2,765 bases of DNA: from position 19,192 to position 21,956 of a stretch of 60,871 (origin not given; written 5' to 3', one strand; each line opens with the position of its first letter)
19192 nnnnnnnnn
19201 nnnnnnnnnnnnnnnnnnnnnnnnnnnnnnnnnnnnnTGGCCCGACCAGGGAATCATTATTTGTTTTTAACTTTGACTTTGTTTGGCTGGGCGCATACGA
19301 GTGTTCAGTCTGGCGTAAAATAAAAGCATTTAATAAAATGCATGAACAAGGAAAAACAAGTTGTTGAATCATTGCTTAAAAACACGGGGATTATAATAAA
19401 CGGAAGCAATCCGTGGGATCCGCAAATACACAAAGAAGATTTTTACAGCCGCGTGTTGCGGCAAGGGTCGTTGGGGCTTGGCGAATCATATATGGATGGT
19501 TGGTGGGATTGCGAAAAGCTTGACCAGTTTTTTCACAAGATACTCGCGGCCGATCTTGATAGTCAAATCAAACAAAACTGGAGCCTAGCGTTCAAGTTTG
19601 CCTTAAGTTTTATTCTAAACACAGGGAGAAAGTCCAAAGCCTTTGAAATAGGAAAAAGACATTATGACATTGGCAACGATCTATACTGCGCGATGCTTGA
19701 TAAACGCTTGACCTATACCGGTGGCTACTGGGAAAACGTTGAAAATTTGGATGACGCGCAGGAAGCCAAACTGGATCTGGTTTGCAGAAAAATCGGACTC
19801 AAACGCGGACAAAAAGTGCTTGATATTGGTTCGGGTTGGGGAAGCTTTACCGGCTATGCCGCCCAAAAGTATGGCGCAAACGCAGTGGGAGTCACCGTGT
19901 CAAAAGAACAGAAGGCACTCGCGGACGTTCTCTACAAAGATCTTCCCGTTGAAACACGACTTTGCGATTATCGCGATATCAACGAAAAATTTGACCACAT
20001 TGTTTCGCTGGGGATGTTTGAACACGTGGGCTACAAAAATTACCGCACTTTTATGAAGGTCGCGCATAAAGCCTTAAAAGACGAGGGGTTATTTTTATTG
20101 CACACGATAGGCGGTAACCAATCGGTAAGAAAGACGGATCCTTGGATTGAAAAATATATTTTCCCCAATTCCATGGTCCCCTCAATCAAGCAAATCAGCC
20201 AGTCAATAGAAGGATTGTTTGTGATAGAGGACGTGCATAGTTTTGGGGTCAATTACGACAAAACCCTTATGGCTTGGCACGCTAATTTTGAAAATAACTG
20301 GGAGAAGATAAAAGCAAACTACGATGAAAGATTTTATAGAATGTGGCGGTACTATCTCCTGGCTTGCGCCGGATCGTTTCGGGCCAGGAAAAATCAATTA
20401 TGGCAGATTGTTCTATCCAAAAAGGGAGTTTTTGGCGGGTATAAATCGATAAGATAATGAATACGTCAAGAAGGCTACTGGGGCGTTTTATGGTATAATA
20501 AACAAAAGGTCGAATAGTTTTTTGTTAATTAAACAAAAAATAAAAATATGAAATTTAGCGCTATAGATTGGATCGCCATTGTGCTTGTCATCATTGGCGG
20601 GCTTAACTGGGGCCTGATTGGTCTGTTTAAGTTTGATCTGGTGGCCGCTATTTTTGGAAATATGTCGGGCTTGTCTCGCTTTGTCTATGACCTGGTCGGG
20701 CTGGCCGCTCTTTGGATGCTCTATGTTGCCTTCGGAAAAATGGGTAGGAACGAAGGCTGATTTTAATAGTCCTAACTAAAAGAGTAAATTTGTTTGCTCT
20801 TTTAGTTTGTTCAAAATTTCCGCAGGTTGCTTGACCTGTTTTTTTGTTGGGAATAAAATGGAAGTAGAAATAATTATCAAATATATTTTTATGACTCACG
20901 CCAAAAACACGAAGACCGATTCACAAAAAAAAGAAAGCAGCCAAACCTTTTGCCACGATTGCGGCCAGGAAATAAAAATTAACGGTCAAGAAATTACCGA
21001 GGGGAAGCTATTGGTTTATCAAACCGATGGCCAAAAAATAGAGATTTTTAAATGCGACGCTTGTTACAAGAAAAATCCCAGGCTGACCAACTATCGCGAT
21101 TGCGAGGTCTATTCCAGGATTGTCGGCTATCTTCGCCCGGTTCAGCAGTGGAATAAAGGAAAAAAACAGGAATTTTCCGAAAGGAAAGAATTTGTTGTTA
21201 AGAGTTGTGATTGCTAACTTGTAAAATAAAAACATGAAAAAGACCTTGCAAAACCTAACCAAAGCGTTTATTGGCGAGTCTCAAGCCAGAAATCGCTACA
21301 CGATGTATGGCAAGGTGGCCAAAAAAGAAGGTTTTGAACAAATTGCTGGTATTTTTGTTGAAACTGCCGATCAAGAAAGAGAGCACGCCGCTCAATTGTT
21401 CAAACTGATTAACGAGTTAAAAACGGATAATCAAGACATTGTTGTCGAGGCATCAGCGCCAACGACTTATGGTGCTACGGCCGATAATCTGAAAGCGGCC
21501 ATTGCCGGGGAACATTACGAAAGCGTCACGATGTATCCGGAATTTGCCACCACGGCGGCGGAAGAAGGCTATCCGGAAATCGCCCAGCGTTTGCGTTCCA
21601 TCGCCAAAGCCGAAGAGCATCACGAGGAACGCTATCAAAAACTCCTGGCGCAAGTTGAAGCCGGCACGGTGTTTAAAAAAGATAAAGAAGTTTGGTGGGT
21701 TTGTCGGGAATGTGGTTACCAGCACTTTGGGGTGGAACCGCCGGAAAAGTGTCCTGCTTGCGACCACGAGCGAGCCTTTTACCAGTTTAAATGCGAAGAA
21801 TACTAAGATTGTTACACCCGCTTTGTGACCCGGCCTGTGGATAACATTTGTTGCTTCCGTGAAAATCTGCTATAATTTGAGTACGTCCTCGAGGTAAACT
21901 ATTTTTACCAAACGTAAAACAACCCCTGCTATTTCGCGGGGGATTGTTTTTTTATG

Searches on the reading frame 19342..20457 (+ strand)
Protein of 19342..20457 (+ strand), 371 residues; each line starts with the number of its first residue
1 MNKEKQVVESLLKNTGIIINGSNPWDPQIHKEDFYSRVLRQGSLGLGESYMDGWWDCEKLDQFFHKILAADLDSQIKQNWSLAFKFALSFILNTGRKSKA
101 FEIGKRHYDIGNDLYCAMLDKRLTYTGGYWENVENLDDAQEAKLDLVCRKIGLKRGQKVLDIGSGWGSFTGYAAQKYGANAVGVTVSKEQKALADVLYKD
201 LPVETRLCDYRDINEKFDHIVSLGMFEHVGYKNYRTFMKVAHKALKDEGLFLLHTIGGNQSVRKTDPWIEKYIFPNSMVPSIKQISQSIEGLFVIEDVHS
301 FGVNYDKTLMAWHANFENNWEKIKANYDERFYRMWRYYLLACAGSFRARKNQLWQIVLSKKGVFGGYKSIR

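Call 57: search_protein_families(library=pfam, proteins=[window:19342-20457:+], max_evalue=0.00001)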
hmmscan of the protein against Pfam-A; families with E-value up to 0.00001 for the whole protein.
window:19342-20457:+ (371 aa): 6 families
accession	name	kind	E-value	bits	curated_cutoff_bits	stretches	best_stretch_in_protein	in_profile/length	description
PF02353.26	CMAS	-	5e-86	288.9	27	1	97-356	3-273/273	Mycolic acid cyclopropane synthetase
PF08241.18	Methyltransf_11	-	4.4e-12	46.9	21.2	1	160-252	1-94/95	Methyltransferase domain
PF13649.12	Methyltransf_25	-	8.5e-12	46.1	27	1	159-249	1-97/97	Methyltransferase domain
PF13489.12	Methyltransf_23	-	2.8e-10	40.6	27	1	153-263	20-126/164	Methyltransferase domain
PF08242.18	Methyltransf_12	-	3.8e-08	34.4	30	1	160-251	1-98/98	Methyltransferase domain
PF01728.25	FtsJ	-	1.7e-06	28.5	24.1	1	143-195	8-59/181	FtsJ-like methyltransferase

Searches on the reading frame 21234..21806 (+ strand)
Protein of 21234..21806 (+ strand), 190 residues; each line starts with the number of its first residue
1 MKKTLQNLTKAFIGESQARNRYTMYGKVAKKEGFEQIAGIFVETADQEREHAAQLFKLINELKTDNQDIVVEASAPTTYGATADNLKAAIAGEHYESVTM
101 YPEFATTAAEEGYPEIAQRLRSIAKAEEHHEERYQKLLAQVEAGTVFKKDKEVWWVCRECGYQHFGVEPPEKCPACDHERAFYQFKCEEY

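Call 59: search_protein_families(library=pfam, proteins=[window:21234-21806:+], max_evalue=0.00001)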
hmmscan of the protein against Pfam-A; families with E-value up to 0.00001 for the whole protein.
window:21234-21806:+ (190 aa): 3 families
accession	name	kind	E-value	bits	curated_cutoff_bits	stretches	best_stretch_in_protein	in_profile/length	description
PF02915.23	Rubrerythrin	-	1.1e-35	123.4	22.8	1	7-138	2-137/137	Rubrerythrin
PF00210.30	Ferritin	-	1.1e-10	42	24.5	1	8-142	4-140/142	Ferritin-like domain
PF21349.2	RUBY_RBDX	-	3e-10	39.8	26.5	1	155-182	1-28/30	Rubrerythrin, rubredoxin-like domain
